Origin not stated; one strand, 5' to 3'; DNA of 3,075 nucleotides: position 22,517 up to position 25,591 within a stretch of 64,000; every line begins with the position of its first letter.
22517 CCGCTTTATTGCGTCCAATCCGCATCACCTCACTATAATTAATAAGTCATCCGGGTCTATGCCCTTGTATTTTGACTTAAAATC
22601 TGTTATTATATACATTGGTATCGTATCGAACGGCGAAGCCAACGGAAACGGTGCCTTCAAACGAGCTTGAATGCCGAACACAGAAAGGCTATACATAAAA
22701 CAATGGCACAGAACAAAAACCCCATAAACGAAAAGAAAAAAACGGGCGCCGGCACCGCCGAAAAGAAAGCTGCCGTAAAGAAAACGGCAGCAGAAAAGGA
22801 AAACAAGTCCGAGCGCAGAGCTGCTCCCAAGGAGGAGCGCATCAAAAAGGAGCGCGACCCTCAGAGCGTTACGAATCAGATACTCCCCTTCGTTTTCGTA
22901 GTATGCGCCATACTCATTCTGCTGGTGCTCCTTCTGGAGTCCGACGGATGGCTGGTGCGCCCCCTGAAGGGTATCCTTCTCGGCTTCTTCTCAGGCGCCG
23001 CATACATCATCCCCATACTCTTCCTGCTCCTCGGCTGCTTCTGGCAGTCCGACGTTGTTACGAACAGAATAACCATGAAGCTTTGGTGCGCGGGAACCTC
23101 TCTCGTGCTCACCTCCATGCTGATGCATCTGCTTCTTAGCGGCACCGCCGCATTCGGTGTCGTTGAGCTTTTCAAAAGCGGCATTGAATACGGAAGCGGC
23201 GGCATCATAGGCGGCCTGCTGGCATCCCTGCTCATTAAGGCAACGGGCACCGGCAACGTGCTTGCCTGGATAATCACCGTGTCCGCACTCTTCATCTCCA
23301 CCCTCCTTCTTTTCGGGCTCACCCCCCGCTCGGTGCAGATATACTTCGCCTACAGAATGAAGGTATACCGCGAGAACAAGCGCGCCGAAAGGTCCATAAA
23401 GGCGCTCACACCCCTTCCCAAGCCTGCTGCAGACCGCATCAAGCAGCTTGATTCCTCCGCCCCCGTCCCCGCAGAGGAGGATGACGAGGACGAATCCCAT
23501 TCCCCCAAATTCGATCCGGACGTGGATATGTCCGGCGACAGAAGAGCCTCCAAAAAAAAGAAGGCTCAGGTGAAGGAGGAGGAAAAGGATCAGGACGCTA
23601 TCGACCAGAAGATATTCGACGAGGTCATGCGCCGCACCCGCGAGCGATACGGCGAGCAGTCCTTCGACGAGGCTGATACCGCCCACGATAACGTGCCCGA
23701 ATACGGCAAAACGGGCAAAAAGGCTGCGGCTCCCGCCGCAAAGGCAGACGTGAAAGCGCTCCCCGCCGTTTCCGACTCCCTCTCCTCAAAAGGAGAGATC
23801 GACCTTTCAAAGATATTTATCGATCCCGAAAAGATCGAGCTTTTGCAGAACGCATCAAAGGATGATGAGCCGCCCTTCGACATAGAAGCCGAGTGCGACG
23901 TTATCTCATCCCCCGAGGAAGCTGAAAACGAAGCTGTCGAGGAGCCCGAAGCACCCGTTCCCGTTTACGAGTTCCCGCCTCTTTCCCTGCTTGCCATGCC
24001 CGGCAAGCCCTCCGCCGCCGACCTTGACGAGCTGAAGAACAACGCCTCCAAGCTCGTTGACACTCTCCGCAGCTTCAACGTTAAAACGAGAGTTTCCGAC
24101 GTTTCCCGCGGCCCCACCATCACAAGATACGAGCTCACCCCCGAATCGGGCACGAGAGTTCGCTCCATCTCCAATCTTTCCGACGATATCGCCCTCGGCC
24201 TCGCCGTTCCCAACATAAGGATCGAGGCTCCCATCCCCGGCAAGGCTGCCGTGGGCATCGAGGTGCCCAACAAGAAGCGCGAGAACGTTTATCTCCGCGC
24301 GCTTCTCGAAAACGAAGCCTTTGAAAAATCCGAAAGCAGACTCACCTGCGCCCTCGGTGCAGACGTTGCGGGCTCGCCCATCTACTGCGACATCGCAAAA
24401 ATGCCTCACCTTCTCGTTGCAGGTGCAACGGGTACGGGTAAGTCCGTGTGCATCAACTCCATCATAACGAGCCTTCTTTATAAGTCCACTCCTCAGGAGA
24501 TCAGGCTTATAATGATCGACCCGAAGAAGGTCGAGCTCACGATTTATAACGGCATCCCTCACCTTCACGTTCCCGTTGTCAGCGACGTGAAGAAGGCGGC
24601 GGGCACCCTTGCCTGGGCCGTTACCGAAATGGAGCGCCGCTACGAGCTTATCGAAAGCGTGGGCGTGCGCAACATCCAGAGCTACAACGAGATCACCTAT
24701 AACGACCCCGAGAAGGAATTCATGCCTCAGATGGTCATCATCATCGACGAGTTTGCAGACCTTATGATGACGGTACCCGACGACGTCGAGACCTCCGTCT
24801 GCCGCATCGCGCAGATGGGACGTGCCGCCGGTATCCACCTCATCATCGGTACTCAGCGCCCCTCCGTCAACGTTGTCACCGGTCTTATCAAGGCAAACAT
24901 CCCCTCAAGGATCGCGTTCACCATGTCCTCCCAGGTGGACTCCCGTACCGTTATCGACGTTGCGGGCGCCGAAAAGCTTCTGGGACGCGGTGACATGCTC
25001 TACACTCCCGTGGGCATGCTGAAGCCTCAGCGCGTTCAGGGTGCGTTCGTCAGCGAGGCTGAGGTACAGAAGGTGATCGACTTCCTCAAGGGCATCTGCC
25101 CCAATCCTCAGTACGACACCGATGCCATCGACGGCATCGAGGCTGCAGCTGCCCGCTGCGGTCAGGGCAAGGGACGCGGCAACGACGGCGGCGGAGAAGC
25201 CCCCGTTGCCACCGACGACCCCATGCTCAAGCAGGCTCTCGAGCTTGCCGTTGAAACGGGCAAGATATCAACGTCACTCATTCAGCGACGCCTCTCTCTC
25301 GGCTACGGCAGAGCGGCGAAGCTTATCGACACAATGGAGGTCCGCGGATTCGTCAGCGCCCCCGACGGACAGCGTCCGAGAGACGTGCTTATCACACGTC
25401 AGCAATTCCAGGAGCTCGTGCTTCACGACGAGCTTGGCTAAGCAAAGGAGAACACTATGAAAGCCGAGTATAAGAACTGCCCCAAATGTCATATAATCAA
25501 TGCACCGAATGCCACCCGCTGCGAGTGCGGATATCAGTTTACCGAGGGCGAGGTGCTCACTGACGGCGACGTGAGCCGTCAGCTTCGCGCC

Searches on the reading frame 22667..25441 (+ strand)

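Call 68: search_protein_families(library=pfam, proteins=[window:22667-25441:+], max_evalue=0.00001)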
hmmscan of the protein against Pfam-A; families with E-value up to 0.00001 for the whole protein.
window:22667-25441:+ (924 aa): 3 families
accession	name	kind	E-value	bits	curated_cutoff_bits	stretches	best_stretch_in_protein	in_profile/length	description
PF01580.24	FtsK_SpoIIIE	-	6.6e-68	228.9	24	1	543-734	2-221/221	FtsK/SpoIIIE family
PF17854.6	FtsK_alpha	-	1.6e-30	105.7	22.9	1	436-535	1-101/101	FtsK alpha domain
PF09397.16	FtsK_gamma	-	6.2e-24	83.9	30.6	1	850-910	3-63/63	Ftsk gamma domain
